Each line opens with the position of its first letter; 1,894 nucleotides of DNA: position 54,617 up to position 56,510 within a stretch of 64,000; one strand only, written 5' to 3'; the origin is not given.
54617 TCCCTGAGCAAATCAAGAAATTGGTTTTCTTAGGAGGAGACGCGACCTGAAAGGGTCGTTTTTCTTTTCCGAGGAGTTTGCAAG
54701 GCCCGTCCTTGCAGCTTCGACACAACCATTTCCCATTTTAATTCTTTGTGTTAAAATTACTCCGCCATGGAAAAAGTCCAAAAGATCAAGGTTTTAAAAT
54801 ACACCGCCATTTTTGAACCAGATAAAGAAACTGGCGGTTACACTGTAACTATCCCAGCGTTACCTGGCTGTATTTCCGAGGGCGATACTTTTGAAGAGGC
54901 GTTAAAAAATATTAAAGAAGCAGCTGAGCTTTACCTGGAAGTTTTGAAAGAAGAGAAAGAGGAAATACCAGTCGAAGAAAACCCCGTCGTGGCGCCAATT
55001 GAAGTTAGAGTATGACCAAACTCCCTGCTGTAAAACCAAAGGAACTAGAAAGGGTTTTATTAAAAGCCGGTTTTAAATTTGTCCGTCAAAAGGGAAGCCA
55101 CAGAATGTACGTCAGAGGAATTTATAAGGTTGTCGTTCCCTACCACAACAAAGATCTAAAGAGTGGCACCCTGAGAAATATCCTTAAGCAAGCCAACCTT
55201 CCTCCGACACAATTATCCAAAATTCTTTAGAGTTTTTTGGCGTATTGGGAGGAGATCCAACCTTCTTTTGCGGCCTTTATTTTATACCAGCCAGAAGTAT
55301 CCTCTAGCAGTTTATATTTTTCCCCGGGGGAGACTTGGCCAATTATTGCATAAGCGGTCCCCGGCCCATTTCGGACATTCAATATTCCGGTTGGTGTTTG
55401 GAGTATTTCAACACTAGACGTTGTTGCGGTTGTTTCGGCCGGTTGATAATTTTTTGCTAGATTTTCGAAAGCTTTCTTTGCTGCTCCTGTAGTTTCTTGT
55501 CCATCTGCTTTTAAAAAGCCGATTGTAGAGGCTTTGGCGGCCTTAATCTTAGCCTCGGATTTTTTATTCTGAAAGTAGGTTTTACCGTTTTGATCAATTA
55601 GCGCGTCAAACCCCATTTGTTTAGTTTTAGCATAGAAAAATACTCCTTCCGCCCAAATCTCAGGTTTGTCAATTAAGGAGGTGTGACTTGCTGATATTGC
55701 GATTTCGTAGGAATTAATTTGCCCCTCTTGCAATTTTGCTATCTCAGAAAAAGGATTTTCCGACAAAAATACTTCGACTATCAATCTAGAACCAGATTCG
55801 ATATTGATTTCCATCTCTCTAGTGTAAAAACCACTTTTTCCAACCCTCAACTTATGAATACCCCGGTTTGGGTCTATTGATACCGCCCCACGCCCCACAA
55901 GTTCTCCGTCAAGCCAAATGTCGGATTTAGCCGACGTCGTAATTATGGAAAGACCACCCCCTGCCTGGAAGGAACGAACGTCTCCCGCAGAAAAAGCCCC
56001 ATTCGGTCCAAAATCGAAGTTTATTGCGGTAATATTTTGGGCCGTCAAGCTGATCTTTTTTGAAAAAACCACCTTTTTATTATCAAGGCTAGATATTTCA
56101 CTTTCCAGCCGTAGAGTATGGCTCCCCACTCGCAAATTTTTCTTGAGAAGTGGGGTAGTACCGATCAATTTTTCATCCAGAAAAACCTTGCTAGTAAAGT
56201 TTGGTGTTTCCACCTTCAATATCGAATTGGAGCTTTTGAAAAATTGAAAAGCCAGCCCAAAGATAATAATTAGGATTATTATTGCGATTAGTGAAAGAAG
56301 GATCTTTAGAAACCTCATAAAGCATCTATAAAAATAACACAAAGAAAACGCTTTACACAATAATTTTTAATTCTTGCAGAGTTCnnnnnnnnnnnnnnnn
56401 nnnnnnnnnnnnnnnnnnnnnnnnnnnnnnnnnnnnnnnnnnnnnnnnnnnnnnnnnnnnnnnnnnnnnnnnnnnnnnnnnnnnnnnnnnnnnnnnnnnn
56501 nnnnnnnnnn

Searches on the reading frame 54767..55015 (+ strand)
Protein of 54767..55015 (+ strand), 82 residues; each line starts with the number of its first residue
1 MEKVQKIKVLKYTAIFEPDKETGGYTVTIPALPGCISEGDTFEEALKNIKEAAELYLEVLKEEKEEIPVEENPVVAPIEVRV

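Call 7: search_protein_families(library=pfam, proteins=[window:54767-55015:+], max_evalue=1)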
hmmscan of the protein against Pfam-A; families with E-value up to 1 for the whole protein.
window:54767-55015:+ (82 aa): 5 families
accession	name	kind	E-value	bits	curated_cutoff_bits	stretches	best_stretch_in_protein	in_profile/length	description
PF15919.11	HicB_lk_antitox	-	8.9e-15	55.4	27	1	12-70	1-58/123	HicB_like antitoxin of bacterial toxin-antitoxin system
PF21748.3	UPF0150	-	3e-06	27.5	27.3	1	14-60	10-56/64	UPF0150-like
PF24113.1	DUF7387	-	0.18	12.6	27.9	1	34-59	32-57/85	Family of unknown function (DUF7387)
PF06776.18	IalB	-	0.26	11.8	22.1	1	20-69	67-116/131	Invasion associated locus B (IalB) protein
PF14142.11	YrzO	-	0.51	10.7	27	1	47-65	26-43/46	YrzO-like protein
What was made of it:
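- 54767..55230 (+): hicB-hicA toxin-antitoxin pair. Native composition, so a separate insertion and not part of the GC island. Pfam (call 7).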

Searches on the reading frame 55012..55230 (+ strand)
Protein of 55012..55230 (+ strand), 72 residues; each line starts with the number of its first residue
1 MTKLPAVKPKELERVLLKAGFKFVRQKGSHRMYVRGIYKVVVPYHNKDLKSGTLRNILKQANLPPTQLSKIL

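Call 7: search_protein_families(library=pfam, proteins=[window:55012-55230:+], max_evalue=1)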
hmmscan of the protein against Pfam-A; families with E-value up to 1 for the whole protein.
window:55012-55230:+ (72 aa): 1 family
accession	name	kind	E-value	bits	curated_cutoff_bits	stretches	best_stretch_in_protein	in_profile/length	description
PF07927.17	HicA_toxin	-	8.2e-20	71.1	27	1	10-63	2-58/58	HicA toxin of bacterial toxin-antitoxin,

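Call 68: find_encoding_contigs(protein=window:55012-55230:+, flank=5000, max_places=8)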
Protein window:55012-55230:+ (72 aa): 2 contigs read that carry it; 2 places shown.
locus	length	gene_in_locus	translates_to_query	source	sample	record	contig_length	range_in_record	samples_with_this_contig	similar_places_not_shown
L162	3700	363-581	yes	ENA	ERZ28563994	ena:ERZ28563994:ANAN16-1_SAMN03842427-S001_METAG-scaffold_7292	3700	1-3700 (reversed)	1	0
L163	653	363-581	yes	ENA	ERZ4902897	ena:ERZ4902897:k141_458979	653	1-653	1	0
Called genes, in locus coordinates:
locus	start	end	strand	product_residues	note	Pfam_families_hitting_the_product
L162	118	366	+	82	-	PF15970:HicB-like_2 (weak), PF15919:HicB_lk_antitox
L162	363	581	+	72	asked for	PF07927:HicA_toxin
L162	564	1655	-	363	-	-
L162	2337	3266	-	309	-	PF01040:UbiA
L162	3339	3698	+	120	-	?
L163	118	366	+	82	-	PF15970:HicB-like_2 (weak), PF15919:HicB_lk_antitox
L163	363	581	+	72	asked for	PF07927:HicA_toxin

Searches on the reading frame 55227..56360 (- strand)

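Call 7: search_protein_families(library=pfam, proteins=[window:55227-56360:-], max_evalue=1)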
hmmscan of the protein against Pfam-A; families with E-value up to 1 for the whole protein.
window:55227-56360:- (377 aa): 4 families
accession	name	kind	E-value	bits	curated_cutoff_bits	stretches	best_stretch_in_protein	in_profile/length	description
PF08239.17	SH3_3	-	1.5e-13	51.1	27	1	327-373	3-52/54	Bacterial SH3 domain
PF08308.17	PEGA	-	3.3e-12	46.6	20.8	2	47-89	3-45/71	PEGA domain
PF06347.19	SH3_4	-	0.00024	21.2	24.1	1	326-371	4-51/56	Bacterial SH3 domain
PF18348.7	SH3_16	-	0.011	16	25.8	1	330-371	2-46/49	Bacterial dipeptidyl-peptidase Sh3 domain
